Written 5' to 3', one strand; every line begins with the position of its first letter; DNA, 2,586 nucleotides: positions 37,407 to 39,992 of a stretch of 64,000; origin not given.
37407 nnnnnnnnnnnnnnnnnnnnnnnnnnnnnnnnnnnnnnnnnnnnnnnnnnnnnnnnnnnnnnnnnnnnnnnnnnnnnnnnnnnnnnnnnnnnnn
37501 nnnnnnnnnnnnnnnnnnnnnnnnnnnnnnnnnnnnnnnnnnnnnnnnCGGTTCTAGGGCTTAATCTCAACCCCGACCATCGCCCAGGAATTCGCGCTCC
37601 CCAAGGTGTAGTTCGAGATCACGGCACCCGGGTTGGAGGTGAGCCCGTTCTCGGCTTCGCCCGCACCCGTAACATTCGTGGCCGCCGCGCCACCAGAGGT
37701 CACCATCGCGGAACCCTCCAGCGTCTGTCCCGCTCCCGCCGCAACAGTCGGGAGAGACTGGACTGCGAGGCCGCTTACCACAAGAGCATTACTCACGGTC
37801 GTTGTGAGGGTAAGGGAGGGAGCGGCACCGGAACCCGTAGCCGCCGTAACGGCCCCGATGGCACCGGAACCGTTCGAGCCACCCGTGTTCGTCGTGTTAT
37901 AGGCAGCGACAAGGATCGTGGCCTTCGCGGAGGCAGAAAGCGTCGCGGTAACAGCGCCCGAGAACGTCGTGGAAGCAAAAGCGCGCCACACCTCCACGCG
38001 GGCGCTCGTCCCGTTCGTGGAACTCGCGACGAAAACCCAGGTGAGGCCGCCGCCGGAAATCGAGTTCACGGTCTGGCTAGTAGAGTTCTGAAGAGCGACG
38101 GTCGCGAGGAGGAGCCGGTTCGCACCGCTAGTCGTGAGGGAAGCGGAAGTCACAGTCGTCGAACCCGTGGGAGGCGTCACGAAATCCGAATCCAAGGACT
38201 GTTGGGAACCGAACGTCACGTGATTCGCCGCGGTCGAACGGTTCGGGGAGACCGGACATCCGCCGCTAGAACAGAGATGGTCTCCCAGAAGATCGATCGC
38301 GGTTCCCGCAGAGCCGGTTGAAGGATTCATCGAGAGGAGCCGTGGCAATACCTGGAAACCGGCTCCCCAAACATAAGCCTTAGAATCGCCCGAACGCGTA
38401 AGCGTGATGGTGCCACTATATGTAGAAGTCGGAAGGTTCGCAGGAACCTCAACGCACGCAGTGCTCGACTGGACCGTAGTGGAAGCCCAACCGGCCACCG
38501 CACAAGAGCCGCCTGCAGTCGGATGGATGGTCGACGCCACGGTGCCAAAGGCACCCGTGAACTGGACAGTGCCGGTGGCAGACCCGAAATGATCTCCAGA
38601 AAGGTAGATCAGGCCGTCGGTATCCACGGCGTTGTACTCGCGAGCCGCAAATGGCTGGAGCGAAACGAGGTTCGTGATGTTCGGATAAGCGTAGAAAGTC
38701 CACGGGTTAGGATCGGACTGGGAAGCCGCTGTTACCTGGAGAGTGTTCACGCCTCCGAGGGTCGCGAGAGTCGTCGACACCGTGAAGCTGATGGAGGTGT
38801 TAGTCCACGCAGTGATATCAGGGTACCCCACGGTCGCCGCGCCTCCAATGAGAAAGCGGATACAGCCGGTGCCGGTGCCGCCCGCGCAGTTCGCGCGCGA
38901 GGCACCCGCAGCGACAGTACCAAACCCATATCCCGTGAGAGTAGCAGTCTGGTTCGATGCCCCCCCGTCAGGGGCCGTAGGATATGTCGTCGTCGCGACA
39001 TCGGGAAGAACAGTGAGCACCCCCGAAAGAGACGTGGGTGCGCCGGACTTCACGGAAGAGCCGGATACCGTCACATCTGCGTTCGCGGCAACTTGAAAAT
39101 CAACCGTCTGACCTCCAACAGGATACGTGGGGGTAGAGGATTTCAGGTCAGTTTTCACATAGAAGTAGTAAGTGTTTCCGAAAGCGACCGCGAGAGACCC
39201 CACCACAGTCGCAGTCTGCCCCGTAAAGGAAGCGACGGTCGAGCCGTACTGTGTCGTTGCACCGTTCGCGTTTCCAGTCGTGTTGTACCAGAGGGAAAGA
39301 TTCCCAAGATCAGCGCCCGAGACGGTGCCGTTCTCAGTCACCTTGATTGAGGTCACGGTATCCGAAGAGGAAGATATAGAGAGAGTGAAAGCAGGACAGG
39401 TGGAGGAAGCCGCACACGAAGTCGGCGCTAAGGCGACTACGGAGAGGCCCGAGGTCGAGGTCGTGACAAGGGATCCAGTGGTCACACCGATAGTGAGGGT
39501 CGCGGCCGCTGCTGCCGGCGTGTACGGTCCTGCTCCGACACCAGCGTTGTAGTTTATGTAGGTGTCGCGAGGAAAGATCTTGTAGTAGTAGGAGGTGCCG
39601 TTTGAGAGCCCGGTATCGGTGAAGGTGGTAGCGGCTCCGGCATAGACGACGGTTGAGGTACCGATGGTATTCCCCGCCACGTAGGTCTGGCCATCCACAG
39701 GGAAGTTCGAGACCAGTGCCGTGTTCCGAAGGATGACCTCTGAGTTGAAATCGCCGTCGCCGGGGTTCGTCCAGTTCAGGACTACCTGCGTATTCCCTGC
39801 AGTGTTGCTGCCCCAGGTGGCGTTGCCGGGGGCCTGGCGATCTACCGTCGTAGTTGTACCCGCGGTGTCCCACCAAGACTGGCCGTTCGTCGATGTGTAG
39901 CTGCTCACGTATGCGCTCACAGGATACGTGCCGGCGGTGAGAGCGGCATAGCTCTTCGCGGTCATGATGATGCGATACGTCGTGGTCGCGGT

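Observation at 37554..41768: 1404-aa surface protein with a perfect ~752-bp tandem duplication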

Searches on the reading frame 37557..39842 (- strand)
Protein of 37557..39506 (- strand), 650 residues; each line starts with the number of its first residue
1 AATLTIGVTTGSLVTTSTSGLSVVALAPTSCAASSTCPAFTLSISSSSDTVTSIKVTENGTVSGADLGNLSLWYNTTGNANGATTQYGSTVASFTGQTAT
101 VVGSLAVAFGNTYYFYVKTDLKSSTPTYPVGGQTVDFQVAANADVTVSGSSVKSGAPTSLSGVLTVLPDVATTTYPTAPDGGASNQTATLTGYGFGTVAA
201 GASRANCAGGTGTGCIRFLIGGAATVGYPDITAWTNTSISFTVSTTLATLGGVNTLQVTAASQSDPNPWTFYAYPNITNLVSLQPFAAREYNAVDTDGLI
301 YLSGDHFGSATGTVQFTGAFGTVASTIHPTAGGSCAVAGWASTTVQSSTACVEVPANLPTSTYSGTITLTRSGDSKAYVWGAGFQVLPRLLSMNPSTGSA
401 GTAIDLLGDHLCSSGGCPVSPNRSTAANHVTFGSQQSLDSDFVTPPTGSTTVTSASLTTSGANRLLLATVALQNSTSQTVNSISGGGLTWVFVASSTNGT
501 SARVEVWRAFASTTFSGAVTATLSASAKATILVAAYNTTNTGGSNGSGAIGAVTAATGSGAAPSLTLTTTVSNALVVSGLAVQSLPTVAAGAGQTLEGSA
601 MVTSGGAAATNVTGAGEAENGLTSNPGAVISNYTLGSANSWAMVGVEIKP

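Call 29: find_homologous_proteins(query=window:37557-39506:-, max_evalue=0.001)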
Query window:37557-39506:- (650 aa): 21 proteins with E <= 0.001 among 8000 candidates.
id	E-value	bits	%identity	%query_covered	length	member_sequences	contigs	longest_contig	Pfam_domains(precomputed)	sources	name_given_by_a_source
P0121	1.1e-134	469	55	74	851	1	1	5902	PF13385.14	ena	-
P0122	6.0e-116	407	49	68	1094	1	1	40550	PF16656.12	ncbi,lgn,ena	ncbi:MAG: fibronectin type III domain-containing protein [bacterium]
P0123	7.8e-111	390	51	72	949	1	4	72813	-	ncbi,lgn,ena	-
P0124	2.6e-105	372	53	60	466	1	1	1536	-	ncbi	ncbi:MAG: IPT/TIG domain-containing protein, partial [Actinomycetota bacterium]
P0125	2.0e-80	289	43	68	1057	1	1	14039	PF16656.12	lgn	-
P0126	6.7e-74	268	57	43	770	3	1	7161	-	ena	-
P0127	8.6e-72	261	54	43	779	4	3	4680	-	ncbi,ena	-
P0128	3.3e-67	246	44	64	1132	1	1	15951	PF00041.28,PF16656.12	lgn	-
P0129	1.3e-66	244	52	43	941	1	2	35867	PF00041.28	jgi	jgi:hypothetical protein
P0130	7.6e-46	175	40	43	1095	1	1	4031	-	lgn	-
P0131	3.6e-42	163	46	41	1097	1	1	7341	PF25788.3,PF00041.28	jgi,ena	-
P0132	4.2e-25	107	37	31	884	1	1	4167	PF17957.8,PF13750.13,PF19077.7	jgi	jgi:hypothetical protein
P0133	2.2e-14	71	38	31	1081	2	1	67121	PF13715.13,PF22902.3,PF17957.8,PF17802.8,PF20254.4,PF23193.2,PF13620.13,PF09430.17,PF22904.4,PF17210.10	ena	-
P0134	8.5e-14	69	45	20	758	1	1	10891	PF24771.4,PF21633.4,PF07610.18,PF22067.3,PF24507.2,PF24499.2,PF22544.3,PF22073.3,PF15780.12,PF24798.3,PF14874.13,PF00927.29,PF22066.3,PF24291.2,PF12371.15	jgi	jgi:hypothetical protein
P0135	1.2e-12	66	44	20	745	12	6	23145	PF24771.4,PF07610.18,PF22067.3,PF24499.2,PF24501.2,PF22544.3,PF22073.3,PF15780.12,PF24798.3,PF00927.29,PF22066.3,PF07705.18,PF12371.15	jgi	jgi:hypothetical protein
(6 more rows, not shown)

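Call 30: find_encoding_contigs(protein=P0123, flank=10000, max_places=2)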
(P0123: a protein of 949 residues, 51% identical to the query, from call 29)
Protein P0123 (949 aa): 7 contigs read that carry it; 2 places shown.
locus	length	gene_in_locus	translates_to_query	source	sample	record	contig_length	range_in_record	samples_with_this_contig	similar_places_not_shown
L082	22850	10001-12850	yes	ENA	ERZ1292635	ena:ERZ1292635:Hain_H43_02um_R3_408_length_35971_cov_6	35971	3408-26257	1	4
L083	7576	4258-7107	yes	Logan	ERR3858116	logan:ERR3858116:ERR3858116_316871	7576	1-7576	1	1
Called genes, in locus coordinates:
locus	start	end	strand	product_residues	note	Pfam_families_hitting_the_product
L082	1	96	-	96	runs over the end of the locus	PF18924:DUF5674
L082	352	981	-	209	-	PF01936:NYN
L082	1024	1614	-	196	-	PF07963:N_methyl (weak)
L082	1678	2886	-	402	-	PF28597:T2SSF_N, PF00482:T2SSF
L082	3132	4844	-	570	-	PF05157:MshEN, PF00437:T2SSE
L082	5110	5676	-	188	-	-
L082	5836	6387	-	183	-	PF07963:N_methyl (weak)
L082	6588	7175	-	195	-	PF07963:N_methyl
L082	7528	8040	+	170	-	-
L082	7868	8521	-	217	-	-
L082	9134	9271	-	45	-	-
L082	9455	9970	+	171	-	-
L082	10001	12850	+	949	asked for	-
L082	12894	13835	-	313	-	PF00849:PseudoU_synth_2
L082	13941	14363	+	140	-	-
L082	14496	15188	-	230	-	-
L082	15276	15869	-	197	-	PF00702:Hydrolase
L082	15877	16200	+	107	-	-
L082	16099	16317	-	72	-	-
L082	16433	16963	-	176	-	-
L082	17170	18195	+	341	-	PF02481:DNA_processg_A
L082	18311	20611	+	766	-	PF01751:Toprim, PF01131:Topoisom_bac, PF01396:Zn_ribbon_Top1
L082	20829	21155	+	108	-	-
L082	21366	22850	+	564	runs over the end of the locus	PF13328:HD_4, PF01966:HD, PF04607:RelA_SpoT, PF02824:TGS, PF01842:ACT (weak), PF13291:ACT_4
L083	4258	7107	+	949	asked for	-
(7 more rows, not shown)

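Call 31: find_encoding_contigs(protein=P0122, flank=10000, max_places=2)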
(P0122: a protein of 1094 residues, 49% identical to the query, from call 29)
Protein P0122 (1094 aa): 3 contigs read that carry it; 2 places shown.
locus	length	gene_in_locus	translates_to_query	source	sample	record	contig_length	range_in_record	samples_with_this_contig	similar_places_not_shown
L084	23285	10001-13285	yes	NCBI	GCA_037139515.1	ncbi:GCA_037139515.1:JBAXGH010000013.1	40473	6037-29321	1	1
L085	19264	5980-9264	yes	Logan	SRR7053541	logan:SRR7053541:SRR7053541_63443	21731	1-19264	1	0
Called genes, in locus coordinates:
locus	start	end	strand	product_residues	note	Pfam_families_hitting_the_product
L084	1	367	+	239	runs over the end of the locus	PF13444:Acetyltransf_5 (weak), PF00765:Autoind_synth (faint)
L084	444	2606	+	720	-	PF00512:HisKA (weak), PF13581:HATPase_c_2 (weak), PF02518:HATPase_c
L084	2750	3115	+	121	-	PF00072:Response_reg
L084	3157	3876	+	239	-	PF07963:N_methyl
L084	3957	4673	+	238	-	PF07963:N_methyl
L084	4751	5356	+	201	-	-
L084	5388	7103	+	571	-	PF05157:MshEN, PF00437:T2SSE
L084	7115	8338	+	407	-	PF00482:T2SSF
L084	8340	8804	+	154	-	-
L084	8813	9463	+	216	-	-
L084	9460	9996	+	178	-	-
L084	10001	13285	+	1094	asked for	PF16656:Pur_ac_phosph_N (weak)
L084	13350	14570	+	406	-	-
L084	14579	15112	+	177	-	-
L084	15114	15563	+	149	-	-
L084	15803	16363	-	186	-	-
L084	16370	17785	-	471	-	PF11104:PilM_2, PF05137:PilN (weak)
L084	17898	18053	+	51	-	PF00471:Ribosomal_L33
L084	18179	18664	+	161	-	-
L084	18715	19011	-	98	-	-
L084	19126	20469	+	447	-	PF00890:FAD_binding_2 (weak), PF01134:GIDA (weak), PF01266:DAO (weak), PF01494:FAD_binding_3 (faint), PF07992:Pyr_redox_2, PF12831:FAD_oxidored (weak), PF00070:Pyr_redox, PF02852:Pyr_redox_dim, +1 more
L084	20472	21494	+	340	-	-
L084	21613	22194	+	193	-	PF13482:RNase_H_2 (weak), PF10108:DNA_pol_B_exo2 (faint)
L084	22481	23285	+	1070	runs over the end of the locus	PF03477:ATP-cone, PF08471:Ribonuc_red_2_N, PF02867:Ribonuc_red_lgC, PF12637:TSCPD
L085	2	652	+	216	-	?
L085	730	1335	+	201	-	-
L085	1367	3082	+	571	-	PF05157:MshEN, PF00437:T2SSE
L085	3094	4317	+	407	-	PF00482:T2SSF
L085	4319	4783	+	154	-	-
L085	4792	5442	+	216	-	-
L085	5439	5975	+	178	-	-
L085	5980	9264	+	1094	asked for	PF16656:Pur_ac_phosph_N (weak)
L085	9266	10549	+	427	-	-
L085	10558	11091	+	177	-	-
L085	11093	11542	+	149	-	-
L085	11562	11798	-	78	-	-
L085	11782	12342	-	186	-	-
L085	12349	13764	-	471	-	PF11104:PilM_2, PF05137:PilN (weak)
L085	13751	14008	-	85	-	-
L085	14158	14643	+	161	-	-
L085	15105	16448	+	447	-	PF00890:FAD_binding_2 (weak), PF01134:GIDA (weak), PF01266:DAO (weak), PF01494:FAD_binding_3 (faint), PF07992:Pyr_redox_2, PF12831:FAD_oxidored (weak), PF00070:Pyr_redox, PF02852:Pyr_redox_dim, +1 more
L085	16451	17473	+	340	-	-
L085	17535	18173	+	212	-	PF13482:RNase_H_2 (weak), PF10108:DNA_pol_B_exo2 (faint)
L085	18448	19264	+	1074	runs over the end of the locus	PF03477:ATP-cone, PF08471:Ribonuc_red_2_N, PF02867:Ribonuc_red_lgC, PF12637:TSCPD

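Call 56: search_protein_families(library=pfam, proteins=[P0122, P0124, P0121], max_evalue=0.01)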
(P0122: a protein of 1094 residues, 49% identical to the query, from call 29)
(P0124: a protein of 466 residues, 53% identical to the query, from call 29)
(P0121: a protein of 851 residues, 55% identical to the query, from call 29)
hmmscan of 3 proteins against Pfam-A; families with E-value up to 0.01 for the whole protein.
P0122 (1094 aa): 2 families
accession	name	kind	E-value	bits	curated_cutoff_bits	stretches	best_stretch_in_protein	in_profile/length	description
PF16656.11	Pur_ac_phosph_N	-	8.5e-07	29.9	30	1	884-960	12-88/93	Purple acid Phosphatase, N-terminal domain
PF00041.27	fn3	-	0.00042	20.9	25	1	873-958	2-78/84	Fibronectin type III domain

P0124 (466 aa): 1 family
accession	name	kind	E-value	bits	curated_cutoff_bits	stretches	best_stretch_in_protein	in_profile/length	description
PF01833.30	TIG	-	2.2e-05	24.8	20.9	1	326-416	1-65/84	IPT/TIG domain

P0121 (851 aa): 1 family
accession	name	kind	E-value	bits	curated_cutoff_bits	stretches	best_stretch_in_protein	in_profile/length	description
PF13385.13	Laminin_G_3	-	2.3e-19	70.5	27.6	1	137-299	1-150/151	Concanavalin A-like lectin/glucanases superfamily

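Call 64: predict_structure(alignment_id=A5)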
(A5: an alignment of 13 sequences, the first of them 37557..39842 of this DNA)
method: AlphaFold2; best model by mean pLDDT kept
length: 762 residues; sequences in the alignment: 13
mean_pLDDT: 63.1   pTM: 0.50
mean pLDDT of the five models: 63.1, 61.2, 60.5, 57.0, 54.1
residues with pLDDT >= 90: 62; 70-90: 269; 50-70: 188; < 50: 243
segments of 3 or more residues with pLDDT < 50: 1-3, 320-326, 334-336, 448-451, 453-458, 507-514, 524-534, 536-567, 571-578, 586-591, 593-627, 647-679, 681-700, 702-741, 746-755
pLDDT, mean of each block of 10 residues (from residue 1): 55 64 66 77 79 80 83 79 80 75 70 82 77 82 80 89 93 88 92 84 89 94 91 79 83 85 84 74 78 80 76 51 48 52 75 73 55 53 76 63 60 73 69 68 47 46 69 69 75 70 51 49 47 45 42 38 46 48 48 45 39 45 47 51 49 28 26 43 44 46 45 28 33 43 48 49 47
secondary structure, 60 per line:
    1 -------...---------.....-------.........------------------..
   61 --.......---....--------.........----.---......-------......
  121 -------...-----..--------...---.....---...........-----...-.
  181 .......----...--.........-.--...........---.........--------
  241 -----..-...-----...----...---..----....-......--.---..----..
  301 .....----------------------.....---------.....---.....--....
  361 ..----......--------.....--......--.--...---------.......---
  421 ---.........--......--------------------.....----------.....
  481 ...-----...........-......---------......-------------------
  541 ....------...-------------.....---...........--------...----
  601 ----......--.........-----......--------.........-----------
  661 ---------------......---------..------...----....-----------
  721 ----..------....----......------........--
elements in order (helices of 4 or more, strands of 3 or more residues): E8-10 E20-24 E32-40 E63-69 E73-76 E85-93 E102-107 E115-120 E128-130 E152-156 E160-170 E180-187 E197-205 E210-220 E224-232 E249-251 E257-259 E264-266 E276-279 E281-286 E299-305 E328-332 E342-346 E350-354 H357-362 E367-372 E381-385 E388-393 E399-401 E411-417 E424-429 E435-440 E461-465 E476-483 E489-499 E501-506 E516-521 E541-544 E567-571 E575-585 E594-596 E605-610 E613-621 E627-632 E641-649 E676-681 E699-701 E706-709 E733-736 E741-746 E753-760

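Call 69: fold_search(model_id=the predicted structure, library=pdb)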
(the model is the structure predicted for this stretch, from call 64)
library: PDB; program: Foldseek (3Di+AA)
matches with E <= 10: 1722; with E <= 0.001: 55
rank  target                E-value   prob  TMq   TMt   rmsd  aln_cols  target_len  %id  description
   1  8q6t_I                2.0e-07  0.94  0.10  0.07  56.8      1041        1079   11  Helical reconstruction of the relaxed thick filament from FIB milled left ventricular mouse myofibrils (released 2023-11-01)
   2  10ft_A                1.9e-06  0.98  0.11  0.14  31.3       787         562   10  Cryo-EM structure of receptor tyrosine kinase ROS1 in complex with NELL2 (released 2026-02-25)
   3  9ijj_C                2.4e-06  0.95  0.13  0.11  25.2       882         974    9  In situ structure of the central apparatus in mouse sperm axoneme. (released 2025-06-04)
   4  8v2b_B                3.6e-06  0.96  0.11  0.13  27.9       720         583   12  Cryo-EM structure of mouse type II OSM receptor complex: model for full extracellular assembly (released 2024-11-20)
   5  9u5z_E                5.5e-06  0.84  0.10  0.07  55.0       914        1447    8  C3 convertases zymogen C4b2 in activation state (released 2026-01-14)
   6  8ayh_B                5.5e-06  0.75  0.10  0.09  49.3      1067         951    8  Structure of Complement C5 in Complex with small molecule inhibitor and CVF (released 2022-12-21)
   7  9pvp                  8.6e-06  0.92  0.10  0.05  44.0       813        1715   10  Cryo-EM structure of receptor tyrosine kinase ROS1 extracellular domain (released 2026-02-25)
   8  9u62_E                1.0e-05  0.91  0.10  0.07  49.0       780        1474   10  AP pathways C3 convertase C3bBbP and C3 complex (released 2026-01-14)
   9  8k53_A                1.3e-05  0.85  0.11  0.11  36.7       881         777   10  Structure of the Dimeric Human CNTN2 Ig 1-6-FNIII 1-2 Domain in an Asymmetric State (released 2023-12-06)
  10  7q61_A                1.3e-05  0.75  0.11  0.08  49.0       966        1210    9  Structure of TEV conjugated A2ML1 (A2ML1-TC) (released 2022-04-20)
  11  8cem_F                1.4e-05  0.91  0.11  0.13  51.2       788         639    9  Structure of bovine native C3, re-refinement (released 2023-04-05)
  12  9pwq_A                1.8e-05  0.92  0.11  0.07  30.6       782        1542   11  Cryo-EM structure of receptor tyrosine kinase ROS1 extracellular domain in complex with NELL2 (released 2026-02-25)
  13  8g4l_ao               2.0e-05  0.99  0.15  0.17  31.9       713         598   10  Cryo-EM structure of the human cardiac myosin filament (released 2023-11-01)
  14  9oz6_B                2.0e-05  0.94  0.11  0.08  42.0       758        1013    9  Cryo-EM structure of 1:1 chicken ROS1 and chicken NEL complex. (released 2026-02-25)
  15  3prx_B                2.3e-05  0.69  0.11  0.07  51.3      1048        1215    8  Structure of Complement C5 in Complex with CVF and SSL7 (released 2011-01-19)
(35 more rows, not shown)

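Call 71: find_encoding_contigs(protein=P0129, flank=10000, max_places=1)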
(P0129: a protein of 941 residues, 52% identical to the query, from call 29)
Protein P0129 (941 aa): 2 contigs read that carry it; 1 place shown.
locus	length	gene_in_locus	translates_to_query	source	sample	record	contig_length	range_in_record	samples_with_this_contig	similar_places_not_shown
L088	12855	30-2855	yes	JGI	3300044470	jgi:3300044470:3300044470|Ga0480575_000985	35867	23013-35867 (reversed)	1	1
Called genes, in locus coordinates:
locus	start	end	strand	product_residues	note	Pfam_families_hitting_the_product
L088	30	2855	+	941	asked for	PF00041:fn3 (weak)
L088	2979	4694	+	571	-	PF13385:Laminin_G_3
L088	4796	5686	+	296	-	-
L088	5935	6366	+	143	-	-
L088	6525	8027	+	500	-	-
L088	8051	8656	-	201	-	PF01195:Pept_tRNA_hydro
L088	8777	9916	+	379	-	PF00390:malic, PF03949:Malic_M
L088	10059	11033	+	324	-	PF10432:bact-PGI_C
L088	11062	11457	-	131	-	PF05635:23S_rRNA_IVP, PF22296:bAvd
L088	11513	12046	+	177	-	PF13091:PLDc_2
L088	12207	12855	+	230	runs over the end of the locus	PF12705:PDDEXK_1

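Call 72: find_encoding_contigs(protein=P0128, flank=10000, max_places=1)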
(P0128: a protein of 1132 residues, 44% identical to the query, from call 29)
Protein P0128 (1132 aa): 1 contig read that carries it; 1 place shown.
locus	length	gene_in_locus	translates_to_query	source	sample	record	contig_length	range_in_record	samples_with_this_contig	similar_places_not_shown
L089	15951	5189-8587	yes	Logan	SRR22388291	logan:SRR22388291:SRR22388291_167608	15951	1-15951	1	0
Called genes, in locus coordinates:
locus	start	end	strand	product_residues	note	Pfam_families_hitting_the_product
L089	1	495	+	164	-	?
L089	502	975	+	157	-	-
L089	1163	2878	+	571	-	PF05157:MshEN (weak), PF00437:T2SSE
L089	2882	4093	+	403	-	PF28597:T2SSF_N, PF00482:T2SSF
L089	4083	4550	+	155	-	PF07963:N_methyl (weak)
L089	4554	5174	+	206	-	-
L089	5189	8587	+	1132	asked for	PF00041:fn3, PF16656:Pur_ac_phosph_N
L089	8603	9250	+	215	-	-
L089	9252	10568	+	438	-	-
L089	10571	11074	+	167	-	PF07963:N_methyl (weak)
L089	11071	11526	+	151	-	-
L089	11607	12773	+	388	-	PF01569:PAP2, PF22778:VCPO_2nd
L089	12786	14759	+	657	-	PF12729:4HB_MCP_1, PF00672:HAMP, PF00989:PAS, PF08448:PAS_4 (weak), PF13426:PAS_9, PF00512:HisKA, PF02518:HATPase_c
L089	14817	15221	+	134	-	PF00072:Response_reg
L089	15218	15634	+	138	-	PF00072:Response_reg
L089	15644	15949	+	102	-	?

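Call 73: find_encoding_contigs(protein=P0125, flank=10000, max_places=1)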
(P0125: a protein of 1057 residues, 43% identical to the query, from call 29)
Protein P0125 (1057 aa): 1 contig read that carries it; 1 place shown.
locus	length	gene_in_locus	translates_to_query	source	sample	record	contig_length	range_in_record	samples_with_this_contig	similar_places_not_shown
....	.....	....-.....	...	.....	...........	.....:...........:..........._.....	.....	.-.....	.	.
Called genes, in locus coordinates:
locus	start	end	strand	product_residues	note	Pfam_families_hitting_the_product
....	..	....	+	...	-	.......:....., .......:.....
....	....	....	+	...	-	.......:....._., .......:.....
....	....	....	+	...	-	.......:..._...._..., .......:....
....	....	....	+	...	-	-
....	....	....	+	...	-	-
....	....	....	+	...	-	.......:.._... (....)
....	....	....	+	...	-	-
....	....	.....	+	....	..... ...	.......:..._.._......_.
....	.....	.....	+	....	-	-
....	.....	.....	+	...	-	-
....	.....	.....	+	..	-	?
